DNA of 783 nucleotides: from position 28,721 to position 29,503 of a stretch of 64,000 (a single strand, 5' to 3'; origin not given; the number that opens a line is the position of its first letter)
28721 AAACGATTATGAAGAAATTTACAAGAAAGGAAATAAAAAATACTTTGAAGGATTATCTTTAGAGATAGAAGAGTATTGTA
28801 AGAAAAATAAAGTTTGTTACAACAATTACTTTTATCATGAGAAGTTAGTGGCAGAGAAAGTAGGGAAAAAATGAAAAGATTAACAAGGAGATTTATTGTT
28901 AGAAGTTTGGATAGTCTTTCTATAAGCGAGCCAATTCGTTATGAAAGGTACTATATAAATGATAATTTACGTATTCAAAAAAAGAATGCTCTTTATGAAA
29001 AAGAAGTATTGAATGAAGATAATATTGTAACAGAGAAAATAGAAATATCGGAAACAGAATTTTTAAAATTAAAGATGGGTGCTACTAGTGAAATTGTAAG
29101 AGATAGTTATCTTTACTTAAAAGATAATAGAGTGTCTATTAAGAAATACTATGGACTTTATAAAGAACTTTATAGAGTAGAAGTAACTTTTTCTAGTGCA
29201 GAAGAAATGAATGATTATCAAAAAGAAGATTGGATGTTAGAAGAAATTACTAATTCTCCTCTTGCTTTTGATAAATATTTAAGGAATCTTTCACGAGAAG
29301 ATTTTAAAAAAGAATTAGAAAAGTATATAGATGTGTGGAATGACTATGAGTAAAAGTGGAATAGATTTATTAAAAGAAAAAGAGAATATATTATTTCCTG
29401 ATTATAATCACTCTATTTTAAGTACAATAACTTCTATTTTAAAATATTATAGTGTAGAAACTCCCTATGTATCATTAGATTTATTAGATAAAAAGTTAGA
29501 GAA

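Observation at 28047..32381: SplB-like radical SAM enzyme clustered with four phosphohydrolase families (NPP, HD, NUDIX, MBL)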

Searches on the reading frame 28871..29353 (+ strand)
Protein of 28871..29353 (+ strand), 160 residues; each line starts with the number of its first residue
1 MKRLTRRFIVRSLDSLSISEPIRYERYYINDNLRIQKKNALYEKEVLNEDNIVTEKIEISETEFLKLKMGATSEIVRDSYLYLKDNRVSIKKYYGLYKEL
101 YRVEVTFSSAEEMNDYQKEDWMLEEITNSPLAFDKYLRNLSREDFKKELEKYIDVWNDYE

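Call 3: search_protein_families(library=pfam, proteins=[window:28871-29353:+], max_evalue=0.01)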
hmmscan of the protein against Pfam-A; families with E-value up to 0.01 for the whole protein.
window:28871-29353:+ (160 aa): 0 families

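Call 4: search_protein_families(library=ncbifam, proteins=[window:28871-29353:+], max_evalue=0.01)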
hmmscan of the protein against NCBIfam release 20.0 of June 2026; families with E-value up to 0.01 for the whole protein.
window:28871-29353:+ (160 aa): 0 families

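Call 7: find_homologous_proteins(query=window:28871-29353:+)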
Query window:28871-29353:+ (160 aa): 600 proteins with E <= 0.001 among 637 candidates; the best 120 are listed.
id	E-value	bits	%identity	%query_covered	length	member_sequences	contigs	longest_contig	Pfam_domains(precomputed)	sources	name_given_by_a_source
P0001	8.5e-95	333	100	100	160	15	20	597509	-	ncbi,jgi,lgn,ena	-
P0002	9.4e-81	287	88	100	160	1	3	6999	-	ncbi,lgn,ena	-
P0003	6.6e-79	281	91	100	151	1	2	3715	-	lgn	-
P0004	7.4e-63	229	73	94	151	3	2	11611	-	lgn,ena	-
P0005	7.9e-60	219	67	99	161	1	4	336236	-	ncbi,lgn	-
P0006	3.0e-59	217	68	96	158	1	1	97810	-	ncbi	-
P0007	3.3e-59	217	70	96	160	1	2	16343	-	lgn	-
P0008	1.5e-58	215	69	95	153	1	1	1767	-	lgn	-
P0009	2.4e-57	211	68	95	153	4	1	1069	-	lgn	-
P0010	6.8e-57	210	68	95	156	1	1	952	-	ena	-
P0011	2.0e-56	208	68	95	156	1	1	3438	-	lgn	-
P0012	2.6e-56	208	68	95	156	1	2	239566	-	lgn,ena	-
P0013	3.8e-56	207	69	95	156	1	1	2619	-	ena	-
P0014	3.9e-56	207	68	95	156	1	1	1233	-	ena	-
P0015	6.9e-56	206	67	96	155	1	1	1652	-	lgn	-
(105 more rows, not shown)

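Call 9: find_related_loci(query=A1, collection=genome_contigs, flank=10000)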
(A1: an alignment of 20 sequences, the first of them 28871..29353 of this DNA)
Query A1 (160 aa) in genome_contigs; peptide patterns used: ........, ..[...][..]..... (x = any residue, [..] = any of these).
108 stretches matched a pattern; 75 encode a relative of the query (tblastn E <= 1e-3); 75 distinct loci.
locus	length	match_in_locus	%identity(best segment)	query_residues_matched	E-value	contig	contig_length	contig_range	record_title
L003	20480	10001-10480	98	1-160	1e-97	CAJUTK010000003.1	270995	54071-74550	MAG TPA_asm: uncultured Bacilli bacterium isolate MGBC165900 genome assembly, contig: MGBC165900.3, whole genome shotgun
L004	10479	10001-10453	68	3-153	6e-60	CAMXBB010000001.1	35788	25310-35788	MAG TPA_asm: uncultured Firmicutes bacterium isolate SRR14411261_bin.7_metawrap_v1.3_MAG genome assembly, contig: NODE.1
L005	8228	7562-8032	64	3-156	3e-60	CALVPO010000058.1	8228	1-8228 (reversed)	MAG: uncultured Bacilli bacterium isolate BRZ_MK__bin36 genome assembly, contig: BRZ_MK__NODE_5919_length_8228_cov_4.872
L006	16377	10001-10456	64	1-152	3e-59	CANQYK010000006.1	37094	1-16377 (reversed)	MAG: uncultured Bacilli bacterium isolate Lapin-015__bin28 genome assembly, contig: Lapin-015__NODE_876_length_37094_cov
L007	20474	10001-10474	67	1-158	1e-59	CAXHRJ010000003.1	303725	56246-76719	MAG: uncultured Bacilli bacterium isolate ena-SAMPLE-TAB-22-03-2024-10:43:23:847-115527 genome assembly, contig: NODE_16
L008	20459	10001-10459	63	1-153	4e-59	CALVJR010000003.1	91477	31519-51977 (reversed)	MAG: uncultured Bacilli bacterium isolate BRZ_BH__bin66 genome assembly, contig: BRZ_BH__NODE_297_length_91477_cov_13.53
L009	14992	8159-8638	64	1-160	4e-59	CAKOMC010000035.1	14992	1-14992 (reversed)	MAG: uncultured Bacilli bacterium isolate REFINED_METABAT215_TOP10_CONTIGS_1500_ASSEMBLY_K77_MERGED__Hadza_PheChl_Fiber-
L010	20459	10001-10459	67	1-153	5e-59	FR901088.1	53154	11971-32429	Clostridium sp. CAG:451 genomic scaffold, scf225, whole genome shotgun sequence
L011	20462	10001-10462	65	1-154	7e-59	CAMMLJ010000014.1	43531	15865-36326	MAG: uncultured Clostridium sp. isolate ERR7167062_bin.47_MetaWRAP_v1.1_MAG genome assembly, contig: NODE_397_length_435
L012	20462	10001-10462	64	1-154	1e-58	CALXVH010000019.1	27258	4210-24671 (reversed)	MAG: uncultured Clostridia bacterium isolate BRZ_CR__bin60 genome assembly, contig: BRZ_CR__NODE_1777_length_27258_cov_5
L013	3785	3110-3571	64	1-154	9e-59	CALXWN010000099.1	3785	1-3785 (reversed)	MAG: uncultured Clostridia bacterium isolate BRZ_CH__bin12 genome assembly, contig: BRZ_CH__NODE_33577_length_3785_cov_9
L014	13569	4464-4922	63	1-153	1e-58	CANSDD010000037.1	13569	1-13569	MAG TPA_asm: uncultured Tenericutes bacterium isolate SRR15510215_bin.47_metawrap_v1.3_MAG genome assembly, contig: NODE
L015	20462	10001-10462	64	1-154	3e-58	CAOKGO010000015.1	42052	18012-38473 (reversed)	MAG TPA_asm: uncultured Clostridium sp. isolate SRR15604517_bin.1_metawrap_v1.3_MAG genome assembly, contig: NODE.898_le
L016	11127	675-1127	63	3-153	3e-58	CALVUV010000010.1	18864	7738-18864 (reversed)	MAG: uncultured Bacilli bacterium isolate BRZ_BV__bin67 genome assembly, contig: BRZ_BV__NODE_2753_length_18864_cov_8.74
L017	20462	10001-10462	64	1-154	3e-58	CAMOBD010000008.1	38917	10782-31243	MAG: uncultured Clostridium sp. isolate ERR6889851_bin.29_MetaWRAP_v1.1_MAG genome assembly, contig: NODE_877_length_389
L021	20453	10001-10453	63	3-153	1e-57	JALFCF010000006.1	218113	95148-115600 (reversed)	MAG: Mycoplasmatota bacterium isolate SUG548 k141_181898, whole genome shotgun sequence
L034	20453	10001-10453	62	3-153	1e-55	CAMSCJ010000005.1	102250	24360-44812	MAG TPA_asm: uncultured Tenericutes bacterium isolate ERR9465718_bin.35_metawrap_v1.3_MAG genome assembly, contig: NODE.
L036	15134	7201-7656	63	1-152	6e-55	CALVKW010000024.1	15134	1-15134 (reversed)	MAG: uncultured Bacilli bacterium isolate BRZ_E__bin81 genome assembly, contig: BRZ_E__NODE_9108_length_15134_cov_4.7442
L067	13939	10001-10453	40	2-145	5e-26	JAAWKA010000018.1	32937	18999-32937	MAG: Clostridia bacterium isolate ABMPRH_58_1 SL341414_scaffold_1785, whole genome shotgun sequence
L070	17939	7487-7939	40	2-145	3e-25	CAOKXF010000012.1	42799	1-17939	MAG TPA_asm: uncultured Clostridium sp. isolate SRR15730553_bin.32_metawrap_v1.3_MAG genome assembly, contig: NODE.2146_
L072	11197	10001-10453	38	2-145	5e-25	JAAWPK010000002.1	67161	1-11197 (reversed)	MAG: Clostridia bacterium isolate ABMPRH_58_2 SL341404_scaffold_1106, whole genome shotgun sequence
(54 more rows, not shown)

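Call 24: search_solved_structures(query=A1, max_evalue=10, show_alignments=2)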
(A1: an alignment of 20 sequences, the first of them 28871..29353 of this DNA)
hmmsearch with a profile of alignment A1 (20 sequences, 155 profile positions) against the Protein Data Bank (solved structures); distinct sequences matched with E-value up to 10: 4.
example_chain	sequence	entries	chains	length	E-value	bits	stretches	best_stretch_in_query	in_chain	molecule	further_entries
4a61_A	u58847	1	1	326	0.27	14.5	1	27-71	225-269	PLASMID SEGREGATION PROTEIN PARM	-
5aey_A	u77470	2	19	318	0.54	13.5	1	27-71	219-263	PLASMID SEGREGATION PROTEIN PARM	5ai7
1mwk_A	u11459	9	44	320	0.54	13.5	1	27-71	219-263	ParM | Plasmid segregation protein parM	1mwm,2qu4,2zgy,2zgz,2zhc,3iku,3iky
4a62_A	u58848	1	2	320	0.54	13.5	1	27-71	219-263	PLASMID SEGREGATION PROTEIN PARM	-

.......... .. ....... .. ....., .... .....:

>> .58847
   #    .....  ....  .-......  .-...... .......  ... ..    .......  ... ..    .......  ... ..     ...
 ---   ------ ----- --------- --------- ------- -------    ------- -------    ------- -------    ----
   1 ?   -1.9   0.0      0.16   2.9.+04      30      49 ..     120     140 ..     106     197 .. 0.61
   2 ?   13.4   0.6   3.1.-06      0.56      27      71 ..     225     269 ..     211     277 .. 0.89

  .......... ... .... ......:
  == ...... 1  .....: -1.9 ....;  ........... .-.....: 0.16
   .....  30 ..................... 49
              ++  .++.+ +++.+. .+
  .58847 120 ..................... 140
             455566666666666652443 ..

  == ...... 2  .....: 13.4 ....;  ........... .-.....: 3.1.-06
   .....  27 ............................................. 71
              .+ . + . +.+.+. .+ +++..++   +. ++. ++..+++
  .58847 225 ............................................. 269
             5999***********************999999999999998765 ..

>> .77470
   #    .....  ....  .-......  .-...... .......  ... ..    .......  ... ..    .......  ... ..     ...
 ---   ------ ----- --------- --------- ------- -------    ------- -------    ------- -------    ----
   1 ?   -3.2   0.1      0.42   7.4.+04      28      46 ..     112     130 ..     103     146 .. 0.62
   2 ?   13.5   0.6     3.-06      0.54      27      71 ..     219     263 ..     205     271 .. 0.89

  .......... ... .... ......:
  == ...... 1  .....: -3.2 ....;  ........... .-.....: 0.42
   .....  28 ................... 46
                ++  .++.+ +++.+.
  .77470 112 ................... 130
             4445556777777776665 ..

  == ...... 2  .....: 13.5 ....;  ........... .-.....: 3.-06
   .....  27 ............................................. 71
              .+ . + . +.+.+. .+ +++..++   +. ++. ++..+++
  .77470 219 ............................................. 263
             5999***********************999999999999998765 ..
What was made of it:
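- Tried and rejected: The 160-aa protein as a sequence relative of a solved structure: only spurious ParM hits at E>0.2 (call 24).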

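Call 29: predict_structure(alignment_id=A1)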
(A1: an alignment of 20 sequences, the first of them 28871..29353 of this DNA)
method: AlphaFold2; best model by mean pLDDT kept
length: 160 residues; sequences in the alignment: 20
mean_pLDDT: 92.3   pTM: 0.83
mean pLDDT of the five models: 92.3, 92.2, 91.9, 91.8, 65.2
residues with pLDDT >= 90: 140; 70-90: 11; 50-70: 4; < 50: 5
segments of 3 or more residues with pLDDT < 50: 156-160
pLDDT, mean of each block of 10 residues (from residue 1): 86 94 96 94 94 94 97 96 96 95 96 94 94 92 95 61
secondary structure, 60 per line:
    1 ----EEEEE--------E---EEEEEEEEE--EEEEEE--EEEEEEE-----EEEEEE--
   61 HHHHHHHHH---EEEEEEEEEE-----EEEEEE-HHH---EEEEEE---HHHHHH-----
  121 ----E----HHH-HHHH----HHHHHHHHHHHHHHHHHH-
elements in order: E5-9 E22-30 E33-38 E41-47 E53-58 H61-69 E73-82 E88-93 E101-106 H110-115 H134-137 H142-159
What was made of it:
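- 28871..29353 (+): CYTH/triphosphate-tunnel-fold protein, 160 aa, from a subfamily that has lost the ExExK motif (it has R-L-T-R-R instead). AF2 pLDDT 92.3 (call 29).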

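Call 31: fold_search(model_id=the predicted structure, library=pdb)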
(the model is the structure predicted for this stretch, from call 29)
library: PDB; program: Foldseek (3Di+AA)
matches with E <= 10: 806; with E <= 0.001: 6
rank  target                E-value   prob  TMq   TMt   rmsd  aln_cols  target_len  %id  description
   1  3typ_B                1.6e-08  1.00  0.74  0.78   2.9       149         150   19  The crystal structure of the inorganic triphosphatase NE1496 (released 2012-05-09)
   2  3typ_A                1.7e-08  1.00  0.74  0.80   2.8       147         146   18  The crystal structure of the inorganic triphosphatase NE1496 (released 2012-05-09)
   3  2fbl_B                4.6e-08  1.00  0.73  0.78   3.2       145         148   19  The crystal structure of the hypothetical protein NE1496 (released 2005-12-20)
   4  2fbl_A                1.4e-07  1.00  0.74  0.82   2.4       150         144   19  The crystal structure of the hypothetical protein NE1496 (released 2005-12-20)
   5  2een_A                3.4e-04  1.00  0.38  0.35   6.4       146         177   12  Structure of PH1819 protein from Pyrococcus Horikoshii OT3 (released 2007-08-21)
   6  7nsa                  8.9e-04  1.00  0.37  0.35   6.1       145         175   14  Triphosphate tunnel metalloenzyme from Sulfolobus acidocaldarius in complex with pyrophosphate and calcium (released 2021-06-02)
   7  2een_B                1.2e-03  1.00  0.41  0.40   5.5       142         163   13  Structure of PH1819 protein from Pyrococcus Horikoshii OT3 (released 2007-08-21)
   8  7nsd                  1.3e-03  1.00  0.37  0.35   6.3       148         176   16  Triphosphate tunnel metalloenzyme from Sulfolobus acidocaldarius in complex with ATP and calcium (released 2021-06-02)
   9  8h92_A                1.6e-03  1.00  0.40  0.33   7.1       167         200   12  Ziziphus jujuba adenylyl cyclase (released 2024-01-03)
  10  7nsf                  1.7e-03  1.00  0.37  0.35   6.1       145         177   16  Triphosphate tunnel metalloenzyme from Sulfolobus acidocaldarius in complex with triphosphate and magnesium (released 2021-06-02)
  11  2aca_A                3.8e-03  0.99  0.38  0.36   9.1       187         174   10  X-ray structure of a putative adenylate cyclase Q87NV8 from Vibrio parahaemolyticus at the 2.25 A resolution. Northeas (released 2005-08-02)
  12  2gfg_B                4.3e-03  1.00  0.46  0.41   6.1       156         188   13  Crystal structure of a putative adenylate cyclase (bh2851) from bacillus halodurans at 2.12 A resolution (released 2006-05-02)
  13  8h92_B                4.3e-03  1.00  0.44  0.37   6.2       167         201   12  Ziziphus jujuba adenylyl cyclase (released 2024-01-03)
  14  3n10_A                5.1e-03  1.00  0.38  0.36   6.1       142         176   10  Product complex of adenylate cyclase class IV (released 2010-06-23)
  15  2gfg_A                7.1e-03  1.00  0.43  0.37   6.6       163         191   12  Crystal structure of a putative adenylate cyclase (bh2851) from bacillus halodurans at 2.12 A resolution (released 2006-05-02)
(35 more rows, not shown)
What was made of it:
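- On CYTH / triphosphate tunnel metalloenzyme: Foldseek hits 3typ/2fbl at E 1.6e-8 with TM 0.74-0.82, followed by other TTMs and class IV adenylate cyclases (calls 29, 31).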

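Call 47: search_protein_families(library=padloc, proteins=[window:28871-29353:+], max_evalue=0.01)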
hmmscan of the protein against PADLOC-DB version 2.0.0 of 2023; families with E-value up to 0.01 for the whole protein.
window:28871-29353:+ (160 aa): 0 families
